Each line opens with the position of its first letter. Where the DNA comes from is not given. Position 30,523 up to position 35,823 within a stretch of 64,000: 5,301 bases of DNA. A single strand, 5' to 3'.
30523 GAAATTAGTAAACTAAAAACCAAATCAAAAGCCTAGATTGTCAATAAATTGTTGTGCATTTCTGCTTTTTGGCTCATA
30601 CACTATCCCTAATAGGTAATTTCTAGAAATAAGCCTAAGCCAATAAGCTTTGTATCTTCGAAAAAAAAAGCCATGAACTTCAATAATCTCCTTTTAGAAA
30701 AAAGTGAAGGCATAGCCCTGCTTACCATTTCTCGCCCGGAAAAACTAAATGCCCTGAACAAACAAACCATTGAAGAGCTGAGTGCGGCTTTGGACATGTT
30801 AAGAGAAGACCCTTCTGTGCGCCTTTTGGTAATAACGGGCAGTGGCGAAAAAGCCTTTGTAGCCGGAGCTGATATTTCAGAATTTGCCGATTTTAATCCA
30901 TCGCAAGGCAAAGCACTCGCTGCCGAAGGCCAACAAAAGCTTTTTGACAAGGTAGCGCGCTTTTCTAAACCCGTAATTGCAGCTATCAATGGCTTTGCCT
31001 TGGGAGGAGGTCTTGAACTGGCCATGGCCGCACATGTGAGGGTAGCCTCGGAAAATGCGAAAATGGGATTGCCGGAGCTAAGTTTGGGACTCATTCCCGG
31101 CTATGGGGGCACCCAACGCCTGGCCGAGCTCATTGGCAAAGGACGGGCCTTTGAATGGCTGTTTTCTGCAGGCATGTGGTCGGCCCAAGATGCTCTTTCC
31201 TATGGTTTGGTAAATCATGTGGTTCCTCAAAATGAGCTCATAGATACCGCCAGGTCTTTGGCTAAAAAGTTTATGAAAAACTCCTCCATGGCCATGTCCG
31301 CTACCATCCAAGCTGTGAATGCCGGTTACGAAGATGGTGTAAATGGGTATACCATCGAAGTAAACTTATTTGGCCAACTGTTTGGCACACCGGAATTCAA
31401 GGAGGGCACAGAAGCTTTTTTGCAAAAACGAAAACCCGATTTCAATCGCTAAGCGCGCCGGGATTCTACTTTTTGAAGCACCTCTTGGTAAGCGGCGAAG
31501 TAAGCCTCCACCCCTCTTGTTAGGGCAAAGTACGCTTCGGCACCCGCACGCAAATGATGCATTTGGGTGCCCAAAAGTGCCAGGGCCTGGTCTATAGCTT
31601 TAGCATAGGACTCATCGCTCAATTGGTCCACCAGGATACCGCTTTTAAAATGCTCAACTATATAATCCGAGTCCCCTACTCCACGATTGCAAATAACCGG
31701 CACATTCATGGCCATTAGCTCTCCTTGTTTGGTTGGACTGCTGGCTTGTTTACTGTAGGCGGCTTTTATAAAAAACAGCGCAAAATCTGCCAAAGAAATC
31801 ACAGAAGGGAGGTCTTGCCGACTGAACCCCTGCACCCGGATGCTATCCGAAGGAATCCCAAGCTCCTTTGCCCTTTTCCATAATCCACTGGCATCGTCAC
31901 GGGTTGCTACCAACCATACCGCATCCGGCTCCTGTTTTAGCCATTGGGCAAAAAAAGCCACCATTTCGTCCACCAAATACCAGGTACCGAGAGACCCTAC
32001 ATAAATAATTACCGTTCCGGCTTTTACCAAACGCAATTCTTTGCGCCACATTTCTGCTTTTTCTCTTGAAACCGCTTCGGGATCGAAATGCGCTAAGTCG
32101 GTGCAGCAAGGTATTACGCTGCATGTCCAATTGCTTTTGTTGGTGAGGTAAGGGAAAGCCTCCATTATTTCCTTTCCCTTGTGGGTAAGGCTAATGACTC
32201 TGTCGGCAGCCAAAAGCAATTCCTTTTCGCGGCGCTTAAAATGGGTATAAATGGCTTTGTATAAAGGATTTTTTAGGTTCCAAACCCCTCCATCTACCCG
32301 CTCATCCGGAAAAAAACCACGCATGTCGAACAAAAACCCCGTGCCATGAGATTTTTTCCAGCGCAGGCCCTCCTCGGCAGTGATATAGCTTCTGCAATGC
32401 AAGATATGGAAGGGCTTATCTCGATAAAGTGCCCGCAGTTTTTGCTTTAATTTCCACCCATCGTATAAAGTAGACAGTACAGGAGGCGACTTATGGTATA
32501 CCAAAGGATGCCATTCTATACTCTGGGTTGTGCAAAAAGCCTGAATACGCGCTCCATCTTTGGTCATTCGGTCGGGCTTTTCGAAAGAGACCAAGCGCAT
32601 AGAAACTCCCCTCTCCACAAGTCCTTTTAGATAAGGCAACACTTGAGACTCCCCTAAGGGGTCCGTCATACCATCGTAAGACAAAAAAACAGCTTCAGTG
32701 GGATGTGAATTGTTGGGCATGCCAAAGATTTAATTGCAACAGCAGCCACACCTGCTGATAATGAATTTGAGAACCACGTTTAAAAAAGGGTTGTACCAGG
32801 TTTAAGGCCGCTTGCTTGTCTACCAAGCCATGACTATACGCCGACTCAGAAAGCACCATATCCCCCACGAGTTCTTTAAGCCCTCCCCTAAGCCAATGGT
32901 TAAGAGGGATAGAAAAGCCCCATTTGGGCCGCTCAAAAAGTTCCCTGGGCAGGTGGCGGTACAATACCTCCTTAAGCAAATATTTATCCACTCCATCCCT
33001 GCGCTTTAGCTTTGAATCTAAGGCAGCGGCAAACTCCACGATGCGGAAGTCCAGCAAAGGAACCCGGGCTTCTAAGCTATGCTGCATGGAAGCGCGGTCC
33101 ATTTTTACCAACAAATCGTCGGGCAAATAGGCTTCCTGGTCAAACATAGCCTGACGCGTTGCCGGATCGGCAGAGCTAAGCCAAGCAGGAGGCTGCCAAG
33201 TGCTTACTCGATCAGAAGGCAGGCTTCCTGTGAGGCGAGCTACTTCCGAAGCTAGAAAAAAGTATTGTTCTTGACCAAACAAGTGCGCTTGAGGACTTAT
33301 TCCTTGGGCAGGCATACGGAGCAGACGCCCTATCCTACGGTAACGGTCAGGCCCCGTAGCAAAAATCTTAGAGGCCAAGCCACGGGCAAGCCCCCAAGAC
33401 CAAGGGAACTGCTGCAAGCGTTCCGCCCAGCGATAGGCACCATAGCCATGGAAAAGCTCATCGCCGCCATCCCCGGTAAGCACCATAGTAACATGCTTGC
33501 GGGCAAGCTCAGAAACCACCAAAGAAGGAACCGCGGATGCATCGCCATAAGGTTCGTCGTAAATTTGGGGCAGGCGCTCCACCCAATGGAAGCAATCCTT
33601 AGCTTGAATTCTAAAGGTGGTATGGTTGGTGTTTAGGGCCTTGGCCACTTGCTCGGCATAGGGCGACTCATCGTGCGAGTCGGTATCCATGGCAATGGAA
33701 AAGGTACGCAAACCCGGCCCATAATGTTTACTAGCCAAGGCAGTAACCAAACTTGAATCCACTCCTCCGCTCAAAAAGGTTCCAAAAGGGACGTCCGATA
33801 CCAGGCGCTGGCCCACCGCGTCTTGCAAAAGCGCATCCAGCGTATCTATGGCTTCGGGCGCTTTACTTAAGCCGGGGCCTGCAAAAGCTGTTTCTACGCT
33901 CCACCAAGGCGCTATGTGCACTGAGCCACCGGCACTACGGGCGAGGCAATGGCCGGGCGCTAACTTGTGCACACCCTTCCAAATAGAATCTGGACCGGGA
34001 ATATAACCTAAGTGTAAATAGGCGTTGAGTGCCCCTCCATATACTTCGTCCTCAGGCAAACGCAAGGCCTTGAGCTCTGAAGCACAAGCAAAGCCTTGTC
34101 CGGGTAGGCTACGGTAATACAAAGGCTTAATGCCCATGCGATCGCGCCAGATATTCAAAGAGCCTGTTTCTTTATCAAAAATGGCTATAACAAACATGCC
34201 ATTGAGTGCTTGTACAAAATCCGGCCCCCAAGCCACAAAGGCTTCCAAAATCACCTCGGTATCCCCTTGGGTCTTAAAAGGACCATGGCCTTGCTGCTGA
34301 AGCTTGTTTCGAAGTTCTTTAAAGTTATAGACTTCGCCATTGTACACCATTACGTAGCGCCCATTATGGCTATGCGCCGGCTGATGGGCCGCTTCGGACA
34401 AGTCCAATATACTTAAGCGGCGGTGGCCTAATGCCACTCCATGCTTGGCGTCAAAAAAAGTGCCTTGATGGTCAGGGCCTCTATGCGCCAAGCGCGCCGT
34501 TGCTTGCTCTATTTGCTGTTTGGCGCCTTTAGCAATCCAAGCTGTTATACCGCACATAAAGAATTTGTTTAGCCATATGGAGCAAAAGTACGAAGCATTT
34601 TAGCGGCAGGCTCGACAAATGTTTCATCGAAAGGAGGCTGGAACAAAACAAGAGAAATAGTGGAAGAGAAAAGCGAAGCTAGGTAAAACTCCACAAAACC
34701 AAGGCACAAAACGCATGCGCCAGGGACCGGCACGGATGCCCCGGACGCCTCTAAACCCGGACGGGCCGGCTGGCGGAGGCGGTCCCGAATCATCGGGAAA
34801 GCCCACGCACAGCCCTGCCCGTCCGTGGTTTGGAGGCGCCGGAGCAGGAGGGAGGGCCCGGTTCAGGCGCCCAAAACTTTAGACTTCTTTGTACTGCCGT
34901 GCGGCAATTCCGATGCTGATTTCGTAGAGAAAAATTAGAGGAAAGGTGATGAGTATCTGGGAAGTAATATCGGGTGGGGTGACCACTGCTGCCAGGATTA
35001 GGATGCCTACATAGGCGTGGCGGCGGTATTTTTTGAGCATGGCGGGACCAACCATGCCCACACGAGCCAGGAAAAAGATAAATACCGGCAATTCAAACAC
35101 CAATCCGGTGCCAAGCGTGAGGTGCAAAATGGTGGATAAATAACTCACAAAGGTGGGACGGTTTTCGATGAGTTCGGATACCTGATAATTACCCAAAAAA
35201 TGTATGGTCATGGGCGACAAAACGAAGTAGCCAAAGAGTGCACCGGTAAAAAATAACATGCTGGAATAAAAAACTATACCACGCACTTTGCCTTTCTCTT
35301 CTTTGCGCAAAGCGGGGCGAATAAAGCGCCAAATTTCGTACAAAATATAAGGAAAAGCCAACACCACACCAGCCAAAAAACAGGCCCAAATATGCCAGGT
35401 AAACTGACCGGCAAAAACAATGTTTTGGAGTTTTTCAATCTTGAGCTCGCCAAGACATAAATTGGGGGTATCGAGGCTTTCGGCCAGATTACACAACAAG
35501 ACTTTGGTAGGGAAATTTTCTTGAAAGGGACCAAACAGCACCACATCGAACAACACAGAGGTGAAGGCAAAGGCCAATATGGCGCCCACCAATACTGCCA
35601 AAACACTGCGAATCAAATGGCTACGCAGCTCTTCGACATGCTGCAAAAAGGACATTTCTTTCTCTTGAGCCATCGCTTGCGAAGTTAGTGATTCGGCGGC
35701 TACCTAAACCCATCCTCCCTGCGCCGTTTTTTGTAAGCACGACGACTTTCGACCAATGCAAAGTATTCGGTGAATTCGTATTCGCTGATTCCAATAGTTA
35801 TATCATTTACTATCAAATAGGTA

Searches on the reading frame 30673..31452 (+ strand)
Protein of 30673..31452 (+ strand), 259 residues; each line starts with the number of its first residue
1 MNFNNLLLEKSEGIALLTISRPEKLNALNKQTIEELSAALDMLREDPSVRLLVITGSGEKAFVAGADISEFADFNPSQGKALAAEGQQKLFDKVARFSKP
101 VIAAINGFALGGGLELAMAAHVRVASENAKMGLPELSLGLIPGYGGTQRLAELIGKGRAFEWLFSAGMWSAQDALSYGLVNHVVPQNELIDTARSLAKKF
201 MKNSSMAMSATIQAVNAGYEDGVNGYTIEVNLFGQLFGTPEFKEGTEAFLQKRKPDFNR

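Call 105: search_protein_families(library=pfam, proteins=[window:30673-31452:+], max_evalue=0.00001)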
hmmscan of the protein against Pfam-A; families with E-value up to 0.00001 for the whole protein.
window:30673-31452:+ (259 aa): 2 families
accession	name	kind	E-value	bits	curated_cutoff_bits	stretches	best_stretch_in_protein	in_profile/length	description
PF00378.25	ECH_1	-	1.8e-67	227.8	27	1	9-258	1-249/251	Enoyl-CoA hydratase/isomerase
PF16113.10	ECH_2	-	5.4e-41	141.6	27.2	1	15-198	2-186/335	Enoyl-CoA hydratase/isomerase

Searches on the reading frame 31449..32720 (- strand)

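Call 105: search_protein_families(library=pfam, proteins=[window:31449-32720:-], max_evalue=0.00001)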
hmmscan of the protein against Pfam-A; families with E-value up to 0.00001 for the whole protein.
window:31449-32720:- (423 aa): 4 families
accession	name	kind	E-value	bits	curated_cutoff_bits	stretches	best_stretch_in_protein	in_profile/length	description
PF00534.26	Glycos_transf_1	-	1.4e-12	47.9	26.4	1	224-381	4-157/172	Glycosyl transferases group 1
PF13692.12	Glyco_trans_1_4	-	1e-10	42.5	27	1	236-380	2-140/142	Glycosyl transferases group 1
PF13439.12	Glyco_transf_4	-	3.9e-07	30.7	28.5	1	30-209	11-168/170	Glycosyltransferase Family 4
PF13579.12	Glyco_trans_4_4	-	8.1e-06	26.7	29.7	0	27-187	7-143/158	Glycosyl transferase 4-like domain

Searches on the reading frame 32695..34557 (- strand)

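Call 105: search_protein_families(library=pfam, proteins=[window:32695-34557:-], max_evalue=0.00001)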
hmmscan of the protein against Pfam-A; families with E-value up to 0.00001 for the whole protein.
window:32695-34557:- (620 aa): 3 families
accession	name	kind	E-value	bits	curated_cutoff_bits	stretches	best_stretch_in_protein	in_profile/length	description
PF00733.27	Asn_synthase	-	4.4e-97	326.3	21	1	240-613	2-353/354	Asparagine synthase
PF13522.11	GATase_6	-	2e-40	138.2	27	1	28-161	1-130/130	Glutamine amidotransferase domain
PF13537.11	GATase_7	-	2.7e-40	137.7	25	1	45-165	1-121/123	Glutamine amidotransferase domain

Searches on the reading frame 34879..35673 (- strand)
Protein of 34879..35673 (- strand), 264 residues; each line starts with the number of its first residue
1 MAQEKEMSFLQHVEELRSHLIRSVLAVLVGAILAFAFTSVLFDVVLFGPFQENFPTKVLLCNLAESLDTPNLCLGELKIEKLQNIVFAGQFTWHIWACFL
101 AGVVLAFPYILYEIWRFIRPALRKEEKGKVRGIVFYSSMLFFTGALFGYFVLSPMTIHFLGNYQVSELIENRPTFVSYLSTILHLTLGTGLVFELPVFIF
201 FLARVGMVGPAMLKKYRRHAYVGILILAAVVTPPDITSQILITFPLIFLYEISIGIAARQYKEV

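Call 105: search_protein_families(library=pfam, proteins=[window:34879-35673:-], max_evalue=0.00001)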
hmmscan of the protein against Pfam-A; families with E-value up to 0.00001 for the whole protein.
window:34879-35673:- (264 aa): 1 family
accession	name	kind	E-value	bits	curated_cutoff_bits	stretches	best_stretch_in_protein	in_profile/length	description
PF00902.23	TatC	-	2.2e-64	217.5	25.1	1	11-245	1-208/208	Sec-independent protein translocase protein (TatC)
